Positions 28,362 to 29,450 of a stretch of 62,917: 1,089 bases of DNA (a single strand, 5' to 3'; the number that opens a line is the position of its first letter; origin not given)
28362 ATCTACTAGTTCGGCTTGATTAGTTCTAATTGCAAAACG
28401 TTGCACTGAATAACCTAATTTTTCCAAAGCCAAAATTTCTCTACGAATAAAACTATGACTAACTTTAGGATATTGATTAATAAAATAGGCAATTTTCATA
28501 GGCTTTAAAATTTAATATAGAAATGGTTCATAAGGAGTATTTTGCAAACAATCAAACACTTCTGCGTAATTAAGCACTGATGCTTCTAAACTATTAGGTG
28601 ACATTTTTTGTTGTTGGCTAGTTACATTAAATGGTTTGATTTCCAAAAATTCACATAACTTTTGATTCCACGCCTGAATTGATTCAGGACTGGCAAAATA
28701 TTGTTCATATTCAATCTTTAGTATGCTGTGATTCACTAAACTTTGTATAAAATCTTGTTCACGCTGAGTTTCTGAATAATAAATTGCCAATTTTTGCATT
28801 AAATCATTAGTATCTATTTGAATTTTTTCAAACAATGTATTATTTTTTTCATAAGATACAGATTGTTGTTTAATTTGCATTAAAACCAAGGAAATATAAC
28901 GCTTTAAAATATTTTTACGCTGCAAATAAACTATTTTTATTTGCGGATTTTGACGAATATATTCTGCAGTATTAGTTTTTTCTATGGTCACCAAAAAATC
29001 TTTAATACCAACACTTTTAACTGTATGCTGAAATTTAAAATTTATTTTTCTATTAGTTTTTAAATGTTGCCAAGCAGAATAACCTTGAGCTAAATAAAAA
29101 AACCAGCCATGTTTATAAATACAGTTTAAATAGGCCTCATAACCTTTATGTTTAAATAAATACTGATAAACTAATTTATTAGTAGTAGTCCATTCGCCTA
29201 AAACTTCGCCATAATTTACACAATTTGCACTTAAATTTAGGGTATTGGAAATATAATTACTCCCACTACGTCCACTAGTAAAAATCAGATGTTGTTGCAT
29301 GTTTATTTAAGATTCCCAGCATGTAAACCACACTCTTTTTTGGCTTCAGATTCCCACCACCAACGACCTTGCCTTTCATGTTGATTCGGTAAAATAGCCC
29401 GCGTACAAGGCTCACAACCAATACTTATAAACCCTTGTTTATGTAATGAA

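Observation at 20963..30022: Compact exosortase locus joined to a synthase-type GT2, a sulfotransferase and APS reductase: candidate sulfated-EPS system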

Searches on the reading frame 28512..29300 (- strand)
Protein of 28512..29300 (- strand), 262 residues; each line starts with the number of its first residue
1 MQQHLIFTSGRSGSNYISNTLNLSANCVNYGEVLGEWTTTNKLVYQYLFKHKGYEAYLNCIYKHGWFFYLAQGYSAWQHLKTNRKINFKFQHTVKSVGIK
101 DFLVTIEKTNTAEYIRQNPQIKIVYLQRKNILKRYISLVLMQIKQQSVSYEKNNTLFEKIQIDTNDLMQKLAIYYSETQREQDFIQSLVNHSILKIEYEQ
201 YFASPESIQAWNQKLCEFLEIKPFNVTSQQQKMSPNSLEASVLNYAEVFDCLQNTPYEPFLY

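Call 3: search_protein_families(library=pfam, proteins=[window:28512-29300:-], max_evalue=0.01)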
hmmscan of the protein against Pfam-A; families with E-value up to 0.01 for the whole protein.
window:28512-29300:- (262 aa): 1 family
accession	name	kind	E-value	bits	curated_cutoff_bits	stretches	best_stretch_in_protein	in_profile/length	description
PF13469.12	Sulfotransfer_3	-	0.00063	20.5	27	1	66-222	68-213/216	Sulfotransferase family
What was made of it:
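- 28512..29300 (-): 262-aa cytoplasmic NodH-like, PAPS-type sulfotransferase. Pfam gives only a sub-threshold Sulfotransfer_3 match (call 3).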

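Call 4: search_protein_families(library=ncbifam, proteins=[window:28512-29300:-], max_evalue=0.01)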
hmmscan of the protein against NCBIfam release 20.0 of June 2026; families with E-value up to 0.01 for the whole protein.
window:28512-29300:- (262 aa): 0 families

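Call 11: find_homologous_proteins(query=window:28512-29300:-, max_evalue=0.001)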
Query window:28512-29300:- (262 aa): 61 proteins with E <= 0.001 among 191 candidates.
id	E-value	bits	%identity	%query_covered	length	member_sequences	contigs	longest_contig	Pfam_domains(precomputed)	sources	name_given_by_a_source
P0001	4.4e-171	585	100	100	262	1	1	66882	-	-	-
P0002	1.8e-78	281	51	100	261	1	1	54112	PF00685.34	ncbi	ncbi:MAG: sulfotransferase domain-containing protein [Gammaproteobacteria bacterium]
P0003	7.4e-75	269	50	100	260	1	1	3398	-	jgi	jgi:hypothetical protein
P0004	7.5e-75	269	50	100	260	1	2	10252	-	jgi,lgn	-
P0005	2.3e-74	268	50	100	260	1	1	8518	-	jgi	jgi:hypothetical protein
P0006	8.6e-74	266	51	100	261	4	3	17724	-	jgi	-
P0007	1.6e-72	262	48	100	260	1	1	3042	PF13469.13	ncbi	ncbi:hypothetical protein MCAMS1_01859 [biofilm metagenome]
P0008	1.1e-71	259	47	100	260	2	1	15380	-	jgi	jgi:hypothetical protein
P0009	4.5e-71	257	48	100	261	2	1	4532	-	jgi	-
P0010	7.7e-70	253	48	100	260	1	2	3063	-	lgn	-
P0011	9.1e-70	253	46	100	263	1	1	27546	-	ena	-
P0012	1.5e-69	252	46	100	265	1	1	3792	-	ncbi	-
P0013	4.0e-69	251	48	99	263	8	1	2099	-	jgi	-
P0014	3.4e-68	248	47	100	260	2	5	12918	-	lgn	-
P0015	2.0e-67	245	47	100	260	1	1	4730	PF13469.13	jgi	jgi:Sulfotransferase family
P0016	2.9e-67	245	46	100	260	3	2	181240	-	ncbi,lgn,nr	ncbi:MAG: hypothetical protein HOO87_09385 [Methyloglobulus sp.]|nr:hypothetical protein [Methyloglo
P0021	3.0e-52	195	39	98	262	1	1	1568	PF13469.13,PF00685.34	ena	-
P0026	1.1e-48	184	38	100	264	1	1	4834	PF13469.13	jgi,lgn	-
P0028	5.6e-48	181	38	100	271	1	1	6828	PF13469.13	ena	-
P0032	2.3e-46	176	36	100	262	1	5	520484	PF13469.13,PF00685.34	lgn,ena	-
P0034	2.5e-46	176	39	99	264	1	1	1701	PF13469.13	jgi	jgi:LPS sulfotransferase NodH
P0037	2.2e-45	173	36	100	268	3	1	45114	PF13469.13,PF00685.34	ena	-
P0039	9.2e-44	168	37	100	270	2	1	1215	PF13469.13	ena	-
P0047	6.4e-36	142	32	98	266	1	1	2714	PF13469.13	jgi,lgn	jgi:hypothetical protein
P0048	1.9e-34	137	31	100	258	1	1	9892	PF13469.13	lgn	-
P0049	1.1e-29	122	28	100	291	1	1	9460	PF13469.13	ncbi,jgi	-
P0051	2.9e-28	117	30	100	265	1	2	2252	PF13469.13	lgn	-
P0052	2.0e-27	114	29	97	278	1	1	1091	PF13469.13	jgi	jgi:LPS sulfotransferase NodH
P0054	3.1e-27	113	30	97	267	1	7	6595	PF13469.13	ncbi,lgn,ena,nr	ncbi:MAG: sulfotransferase [Rhodobiaceae bacterium]|nr:sulfotransferase [Rhodobiaceae bacterium]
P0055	9.0e-27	112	28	99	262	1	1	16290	PF13469.13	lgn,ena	-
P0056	1.8e-25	108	28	98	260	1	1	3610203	PF13469.13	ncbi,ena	-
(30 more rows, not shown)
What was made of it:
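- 28512..29300 (-): The family is small, 61 proteins, some named Stf0, NodH or sulfotransferase (call 11).
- On PAPS-dependent sulfotransferase: Some homologues pass PF13469 or PF00685 (call 11).
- Closest known: Cyanobacterial sulfated EPS cluster. Same: The window's ST family has cyanobacterial members in Gloeothece, Merismopedia, Synechocystis and Cyanobium (call 11).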

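Call 12: find_encoding_contigs(protein=P0002, flank=10000, max_places=2)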
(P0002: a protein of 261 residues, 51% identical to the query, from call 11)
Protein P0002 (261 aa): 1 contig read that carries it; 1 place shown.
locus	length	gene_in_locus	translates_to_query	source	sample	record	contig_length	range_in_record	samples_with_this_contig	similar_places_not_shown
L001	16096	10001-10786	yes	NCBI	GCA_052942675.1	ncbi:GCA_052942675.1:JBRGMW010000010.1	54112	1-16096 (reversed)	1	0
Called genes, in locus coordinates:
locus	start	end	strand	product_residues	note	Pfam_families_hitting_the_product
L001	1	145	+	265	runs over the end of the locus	PF00535:Glycos_transf_2, PF13641:Glyco_tranf_2_3 (weak), PF00535:Glycos_transf_2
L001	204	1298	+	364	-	PF01757:Acyl_transf_3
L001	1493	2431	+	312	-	PF00685:Sulfotransfer_1, PF13469:Sulfotransfer_3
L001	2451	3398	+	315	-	PF00535:Glycos_transf_2, PF13641:Glyco_tranf_2_3, PF13632:Glyco_trans_2_3 (weak)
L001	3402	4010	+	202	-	PF00132:Hexapep (faint)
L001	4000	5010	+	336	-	PF00535:Glycos_transf_2, PF13641:Glyco_tranf_2_3 (faint)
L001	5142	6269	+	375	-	PF01408:GFO_IDH_MocA, PF03435:Sacchrp_dh_NADP (weak), PF03447:NAD_binding_3 (weak), PF22725:GFO_IDH_MocA_C3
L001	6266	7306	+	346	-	PF00106:adh_short (weak), PF01370:Epimerase, PF02719:Polysacc_synt_2 (weak), PF05368:NmrA, PF01073:3Beta_HSD, PF07993:NAD_binding_4, PF13460:NAD_binding_10, PF16363:GDP_Man_Dehyd, +3 more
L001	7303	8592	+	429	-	PF13439:Glyco_transf_4 (weak), PF20706:GT4-conflict, PF00534:Glycos_transf_1, PF13692:Glyco_trans_1_4, PF13524:Glyco_trans_1_2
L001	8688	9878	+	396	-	PF00535:Glycos_transf_2, PF13641:Glyco_tranf_2_3, PF13632:Glyco_trans_2_3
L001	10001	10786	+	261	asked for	PF00685:Sulfotransfer_1 (weak)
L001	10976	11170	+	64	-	-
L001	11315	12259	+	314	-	-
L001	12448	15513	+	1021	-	PF13414:TPR_11, PF25058:ARM_TT21 (weak), PF25063:ARM_TT21_C (weak), PF23914:TPR_CcmH_CycH (weak), PF14559:TPR_19 (weak), PF14559:TPR_19, PF13414:TPR_11, PF14559:TPR_19, +20 more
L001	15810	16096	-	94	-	?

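Call 13: find_encoding_contigs(protein=P0016, flank=10000, max_places=2)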
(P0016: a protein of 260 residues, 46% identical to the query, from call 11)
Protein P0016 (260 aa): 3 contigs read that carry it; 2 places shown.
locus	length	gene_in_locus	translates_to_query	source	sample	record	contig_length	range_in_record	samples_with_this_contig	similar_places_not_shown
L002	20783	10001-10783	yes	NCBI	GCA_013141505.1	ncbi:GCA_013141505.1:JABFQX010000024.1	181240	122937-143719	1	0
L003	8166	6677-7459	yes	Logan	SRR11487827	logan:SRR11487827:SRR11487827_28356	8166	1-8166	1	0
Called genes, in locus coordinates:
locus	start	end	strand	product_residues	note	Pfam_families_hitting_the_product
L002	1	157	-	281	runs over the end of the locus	PF02634:FdhD-NarQ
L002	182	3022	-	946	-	PF13510:Fer2_4, PF10588:NADH-G_4Fe-4S_3, PF12838:Fer4_7, PF14697:Fer4_21 (weak), PF22117:Fer4_Nqo3 (weak), PF04879:Molybdop_Fe4S4, PF00384:Molybdopterin, PF01568:Molydop_binding, +1 more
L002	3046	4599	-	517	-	PF01512:Complex1_51K, PF10589:NADH_4Fe-4S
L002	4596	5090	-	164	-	PF01257:2Fe-2S_thioredx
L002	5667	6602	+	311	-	PF00685:Sulfotransfer_1, PF13469:Sulfotransfer_3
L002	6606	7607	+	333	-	PF13641:Glyco_tranf_2_3, PF00535:Glycos_transf_2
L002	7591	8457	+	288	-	PF00685:Sulfotransfer_1, PF13469:Sulfotransfer_3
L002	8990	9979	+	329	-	PF00535:Glycos_transf_2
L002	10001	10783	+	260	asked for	-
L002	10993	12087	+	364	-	PF02445:NadA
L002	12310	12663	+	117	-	-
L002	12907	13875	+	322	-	PF01555:N6_N4_Mtase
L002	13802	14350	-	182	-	-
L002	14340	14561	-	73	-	PF13560:HTH_31 (weak), PF01381:HTH_3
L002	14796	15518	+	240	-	-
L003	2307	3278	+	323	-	PF00685:Sulfotransfer_1, PF13469:Sulfotransfer_3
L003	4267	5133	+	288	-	PF00685:Sulfotransfer_1, PF13469:Sulfotransfer_3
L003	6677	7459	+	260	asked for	-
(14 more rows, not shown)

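Call 29: search_solved_structures(query=A2, max_evalue=1, show_alignments=2)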
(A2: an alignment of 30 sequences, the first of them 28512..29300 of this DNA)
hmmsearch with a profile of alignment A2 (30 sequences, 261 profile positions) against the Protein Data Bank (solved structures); distinct sequences matched with E-value up to 1: 2.
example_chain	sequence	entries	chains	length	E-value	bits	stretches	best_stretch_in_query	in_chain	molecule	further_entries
9vki_A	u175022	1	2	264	1.8e-06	31.1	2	111-236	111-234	LPS sulfotransferase NodH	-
4gbm_A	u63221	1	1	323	0.072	15.9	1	173-220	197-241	CurM Sulfotransferase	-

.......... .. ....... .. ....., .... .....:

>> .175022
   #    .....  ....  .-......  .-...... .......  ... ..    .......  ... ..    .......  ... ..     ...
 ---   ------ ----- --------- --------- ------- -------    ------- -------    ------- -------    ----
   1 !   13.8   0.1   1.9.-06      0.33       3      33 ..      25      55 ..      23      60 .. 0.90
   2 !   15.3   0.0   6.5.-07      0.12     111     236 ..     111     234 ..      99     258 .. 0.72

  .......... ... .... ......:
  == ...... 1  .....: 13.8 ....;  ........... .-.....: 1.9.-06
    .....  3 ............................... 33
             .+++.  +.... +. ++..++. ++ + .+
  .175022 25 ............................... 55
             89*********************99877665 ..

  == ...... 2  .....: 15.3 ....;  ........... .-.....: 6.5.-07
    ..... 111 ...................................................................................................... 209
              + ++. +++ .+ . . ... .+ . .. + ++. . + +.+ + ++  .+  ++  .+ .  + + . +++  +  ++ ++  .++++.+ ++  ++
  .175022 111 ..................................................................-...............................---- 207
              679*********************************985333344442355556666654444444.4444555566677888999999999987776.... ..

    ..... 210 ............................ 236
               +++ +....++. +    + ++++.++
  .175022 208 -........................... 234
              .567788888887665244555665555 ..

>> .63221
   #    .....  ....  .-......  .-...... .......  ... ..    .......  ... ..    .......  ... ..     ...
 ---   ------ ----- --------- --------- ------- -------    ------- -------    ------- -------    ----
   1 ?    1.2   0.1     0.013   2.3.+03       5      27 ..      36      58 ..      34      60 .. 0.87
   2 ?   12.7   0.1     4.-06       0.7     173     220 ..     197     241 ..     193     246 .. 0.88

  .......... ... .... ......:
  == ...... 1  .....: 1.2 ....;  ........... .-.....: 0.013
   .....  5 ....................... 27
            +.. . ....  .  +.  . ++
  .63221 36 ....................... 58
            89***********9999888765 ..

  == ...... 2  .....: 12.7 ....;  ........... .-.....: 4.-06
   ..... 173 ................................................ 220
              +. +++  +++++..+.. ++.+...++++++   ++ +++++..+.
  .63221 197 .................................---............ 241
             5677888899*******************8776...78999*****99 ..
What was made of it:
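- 28512..29300 (-): Its profile hits PDB 9vki, LPS sulfotransferase NodH, at E=1.8e-6 with the RSGS and R..N.L..Y.S motifs aligned (call 29).
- On PAPS-dependent sulfotransferase: The family profile hits NodH 9vki at E=1.8e-6 (call 29).
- Checked: 'Stf0-like' is better put as NodH-like (call 29).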

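Call 33: find_encoding_contigs(protein=P0011, flank=10000, max_places=1)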
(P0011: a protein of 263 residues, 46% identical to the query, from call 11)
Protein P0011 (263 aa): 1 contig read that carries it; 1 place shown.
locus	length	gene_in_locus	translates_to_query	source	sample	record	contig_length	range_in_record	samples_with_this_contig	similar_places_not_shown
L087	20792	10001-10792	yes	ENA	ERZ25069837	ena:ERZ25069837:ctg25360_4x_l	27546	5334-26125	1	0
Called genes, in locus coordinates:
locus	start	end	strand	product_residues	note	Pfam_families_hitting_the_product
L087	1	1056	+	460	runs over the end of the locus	PF01943:Polysacc_synt, PF13440:Polysacc_synt_3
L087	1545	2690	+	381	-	PF20706:GT4-conflict, PF00534:Glycos_transf_1, PF13692:Glyco_trans_1_4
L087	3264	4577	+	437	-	-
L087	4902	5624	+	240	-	PF13640:2OG-FeII_Oxy_3, PF13661:2OG-FeII_Oxy_4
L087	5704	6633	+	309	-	PF00685:Sulfotransfer_1, PF13469:Sulfotransfer_3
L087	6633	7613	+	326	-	PF00535:Glycos_transf_2, PF13641:Glyco_tranf_2_3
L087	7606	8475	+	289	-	PF00685:Sulfotransfer_1, PF13469:Sulfotransfer_3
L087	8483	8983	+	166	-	PF00132:Hexapep (weak)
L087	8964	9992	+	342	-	PF00535:Glycos_transf_2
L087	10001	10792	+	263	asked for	-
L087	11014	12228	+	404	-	PF13439:Glyco_transf_4 (faint), PF00534:Glycos_transf_1, PF13692:Glyco_trans_1_4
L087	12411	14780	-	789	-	PF10162:G8, PF24606:CEMIP_beta-hel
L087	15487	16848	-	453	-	PF00656:Peptidase_C14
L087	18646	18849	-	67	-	-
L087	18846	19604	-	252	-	PF01695:IstB_IS21, PF00308:Bac_DnaA, PF20720:nSTAND3 (weak), PF13401:AAA_22 (faint), PF00004:AAA (weak)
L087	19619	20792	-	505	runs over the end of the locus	PF22483:Mu-transpos_C_2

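Call 34: find_encoding_contigs(protein=P0006, flank=10000, max_places=1)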
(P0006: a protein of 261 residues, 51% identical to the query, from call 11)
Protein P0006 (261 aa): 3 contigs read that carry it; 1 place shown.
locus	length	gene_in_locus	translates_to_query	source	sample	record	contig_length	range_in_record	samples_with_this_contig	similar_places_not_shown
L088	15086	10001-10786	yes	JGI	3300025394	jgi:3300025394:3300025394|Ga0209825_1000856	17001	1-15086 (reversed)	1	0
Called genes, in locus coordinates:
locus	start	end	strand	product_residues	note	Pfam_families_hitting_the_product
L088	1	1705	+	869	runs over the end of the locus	PF01757:Acyl_transf_3, PF01943:Polysacc_synt, PF13440:Polysacc_synt_3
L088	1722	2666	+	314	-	PF13506:Glyco_transf_21 (weak), PF13641:Glyco_tranf_2_3, PF00535:Glycos_transf_2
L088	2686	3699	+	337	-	PF04577:Glyco_transf_61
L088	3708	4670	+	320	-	PF00535:Glycos_transf_2, PF13641:Glyco_tranf_2_3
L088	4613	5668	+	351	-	PF00535:Glycos_transf_2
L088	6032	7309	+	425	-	PF13439:Glyco_transf_4 (faint), PF20706:GT4-conflict, PF00534:Glycos_transf_1, PF13692:Glyco_trans_1_4, PF13524:Glyco_trans_1_2 (weak)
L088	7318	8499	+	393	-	PF00535:Glycos_transf_2, PF13641:Glyco_tranf_2_3, PF13632:Glyco_trans_2_3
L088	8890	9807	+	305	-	PF10364:NKWYS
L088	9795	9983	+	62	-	-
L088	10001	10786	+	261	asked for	-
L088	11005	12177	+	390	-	PF13641:Glyco_tranf_2_3, PF00535:Glycos_transf_2, PF13632:Glyco_trans_2_3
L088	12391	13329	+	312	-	PF01073:3Beta_HSD (weak), PF01370:Epimerase, PF02719:Polysacc_synt_2 (faint), PF07993:NAD_binding_4 (faint), PF16363:GDP_Man_Dehyd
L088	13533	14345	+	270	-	PF07603:Lcl_C (faint)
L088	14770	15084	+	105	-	?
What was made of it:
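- L087 and L088 carry Wzx (calls 33, 34).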

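Call 38: predict_structure(alignment_id=A2)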
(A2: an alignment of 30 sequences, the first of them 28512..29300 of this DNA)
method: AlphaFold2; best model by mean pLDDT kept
length: 262 residues; sequences in the alignment: 30
mean_pLDDT: 91.4   pTM: 0.88
mean pLDDT of the five models: 91.4, 91.2, 90.4, 90.4, 89.7
residues with pLDDT >= 90: 200; 70-90: 45; 50-70: 16; < 50: 1
segments of 3 or more residues with pLDDT < 50: none
pLDDT, mean of each block of 10 residues (from residue 1): 93 87 96 95 96 98 97 95 93 97 95 98 95 89 71 63 96 95 97 95 92 97 87 72 94 95 84
secondary structure, 60 per line:
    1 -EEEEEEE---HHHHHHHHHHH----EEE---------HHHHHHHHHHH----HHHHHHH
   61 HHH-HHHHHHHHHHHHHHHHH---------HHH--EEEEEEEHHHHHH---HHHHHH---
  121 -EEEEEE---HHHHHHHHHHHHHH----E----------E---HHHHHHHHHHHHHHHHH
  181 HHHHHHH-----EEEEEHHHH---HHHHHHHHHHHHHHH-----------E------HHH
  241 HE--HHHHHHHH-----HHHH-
elements in order: E2-8 H12-22 E27-29 H39-49 H54-63 H65-81 E96-102 H103-108 H112-117 E122-127 H131-144 H164-187 E193-197 H198-201 H205-219 H238-241 H245-252 H258-261

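Call 42: fold_search(model_id=the predicted structure, library=pdb)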
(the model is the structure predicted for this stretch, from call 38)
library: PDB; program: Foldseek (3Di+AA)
matches with E <= 10: 654; with E <= 0.001: 9
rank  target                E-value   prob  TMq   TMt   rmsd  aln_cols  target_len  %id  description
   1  5wri_A                3.2e-05  1.00  0.42  0.40   9.2       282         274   14  Crystal structure of human tyrosylprotein sulfotransferase-1 complexed with PAP and C4 peptide (released 2017-09-13)
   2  1tex_D                8.0e-05  1.00  0.44  0.46  11.1       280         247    8  Mycobacterium smegmatis Stf0 Sulfotransferase with Trehalose (released 2004-07-20)
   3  3ap3_C                8.6e-05  1.00  0.39  0.36   8.0       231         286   15  Crystal structure of human tyrosylprotein sulfotransferase-2 complexed with PAP (released 2011-10-26)
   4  3rnl                  1.1e-04  1.00  0.44  0.47  11.2       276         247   12  Crystal Structure of Sulfotransferase from Alicyclobacillus acidocaldarius (released 2011-06-29)
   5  8w5z_A                2.3e-04  1.00  0.42  0.34   8.4       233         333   17  Crystal structure of tick tyrosylprotein sulfotransferase reveals the activation mechanism of tick anticoagulant prote (released 2024-04-10)
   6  3uan_A                6.8e-04  1.00  0.44  0.45   8.4       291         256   13  Crystal structure of 3-O-sulfotransferase (3-OST-1) with bound PAP and heptasaccharide substrate (released 2012-04-04)
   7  1tex_A                8.2e-04  1.00  0.45  0.49  11.3       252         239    8  Mycobacterium smegmatis Stf0 Sulfotransferase with Trehalose (released 2004-07-20)
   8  3uan_B                8.7e-04  0.99  0.43  0.44   8.6       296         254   14  Crystal structure of 3-O-sulfotransferase (3-OST-1) with bound PAP and heptasaccharide substrate (released 2012-04-04)
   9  2no9_B                8.7e-04  0.99  0.35  0.40  11.9       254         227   14  The structure of deoxycytidine kinase complexed with troxacitabine and ADP. (released 2007-02-13)
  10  6xkg_B                1.3e-03  1.00  0.46  0.45   7.9       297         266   12  Crystal structure of 3-O-Sulfotransferase isoform 3 in complex with 8mer oligosaccharide with 6S sulfation (released 2021-06-23)
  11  3qej_A                1.4e-03  0.99  0.37  0.41  12.8       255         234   15  S74E-dCK mutant in complex with UDP (released 2011-03-16)
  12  6xl8_B                1.8e-03  1.00  0.48  0.48   8.6       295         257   13  Crystal structure of 3-O-Sulfotransferase isoform 3 in complex with 8mer oligosaccharide with no 6S sulfation (released 2021-06-23)
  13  1vkj_A                1.8e-03  0.98  0.41  0.41   8.4       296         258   12  Crystal structure of heparan sulfate 3-O-sulfotransferase isoform 1 in the presence of PAP (released 2004-06-01)
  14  6xkg_A                2.3e-03  1.00  0.48  0.49   7.8       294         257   12  Crystal structure of 3-O-Sulfotransferase isoform 3 in complex with 8mer oligosaccharide with 6S sulfation (released 2021-06-23)
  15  3qej_B                2.4e-03  0.97  0.37  0.41  12.2       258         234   16  S74E-dCK mutant in complex with UDP (released 2011-03-16)
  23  1tex_C                1.3e-02  0.92  0.40  0.42  11.9       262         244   10  Mycobacterium smegmatis Stf0 Sulfotransferase with Trehalose (released 2004-07-20)
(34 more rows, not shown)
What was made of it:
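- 28512..29300 (-): The AF2 model has pLDDT 91 and its top folds are TPST, Stf0 and 3-OST (calls 38, 42).
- On PAPS-dependent sulfotransferase: The AF2 model has pLDDT 91, and eight of its nine best folds are sulfotransferases (calls 38, 42).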

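Call 63: find_related_loci(query=A2, collection=metagenome_contigs, flank=10000)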
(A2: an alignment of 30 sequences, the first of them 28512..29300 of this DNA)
Query A2 (262 aa) in metagenome_contigs; peptide patterns used: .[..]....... (x = any residue, [..] = any of these).
85 stretches matched a pattern; 64 encode a relative of the query (tblastn E <= 1e-3); 64 distinct loci.
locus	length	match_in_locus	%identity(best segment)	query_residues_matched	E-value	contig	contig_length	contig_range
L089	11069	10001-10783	51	1-262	5e-82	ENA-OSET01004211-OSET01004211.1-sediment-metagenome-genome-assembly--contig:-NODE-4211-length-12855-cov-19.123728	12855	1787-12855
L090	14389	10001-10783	51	1-262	5e-82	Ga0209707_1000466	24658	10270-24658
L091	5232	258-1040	51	1-262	4e-82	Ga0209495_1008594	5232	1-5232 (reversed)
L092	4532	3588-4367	48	1-261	2e-78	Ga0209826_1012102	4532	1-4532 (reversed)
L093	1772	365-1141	47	1-262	6e-78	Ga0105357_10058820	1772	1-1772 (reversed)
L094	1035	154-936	39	1-261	2e-63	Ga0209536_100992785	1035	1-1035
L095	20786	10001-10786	37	2-262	5e-58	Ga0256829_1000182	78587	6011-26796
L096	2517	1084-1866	39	1-261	2e-57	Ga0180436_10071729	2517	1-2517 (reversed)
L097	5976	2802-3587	40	2-262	6e-56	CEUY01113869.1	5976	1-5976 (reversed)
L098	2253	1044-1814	39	3-261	1e-56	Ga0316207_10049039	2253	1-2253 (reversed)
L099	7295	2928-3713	40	2-262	6e-56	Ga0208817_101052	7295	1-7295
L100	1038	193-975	40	3-262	4e-59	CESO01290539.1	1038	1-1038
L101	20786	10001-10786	39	2-262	3e-55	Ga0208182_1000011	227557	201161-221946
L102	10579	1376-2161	39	2-262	2e-54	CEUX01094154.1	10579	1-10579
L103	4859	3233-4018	37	1-261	1e-54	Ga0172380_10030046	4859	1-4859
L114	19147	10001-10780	38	3-261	1e-49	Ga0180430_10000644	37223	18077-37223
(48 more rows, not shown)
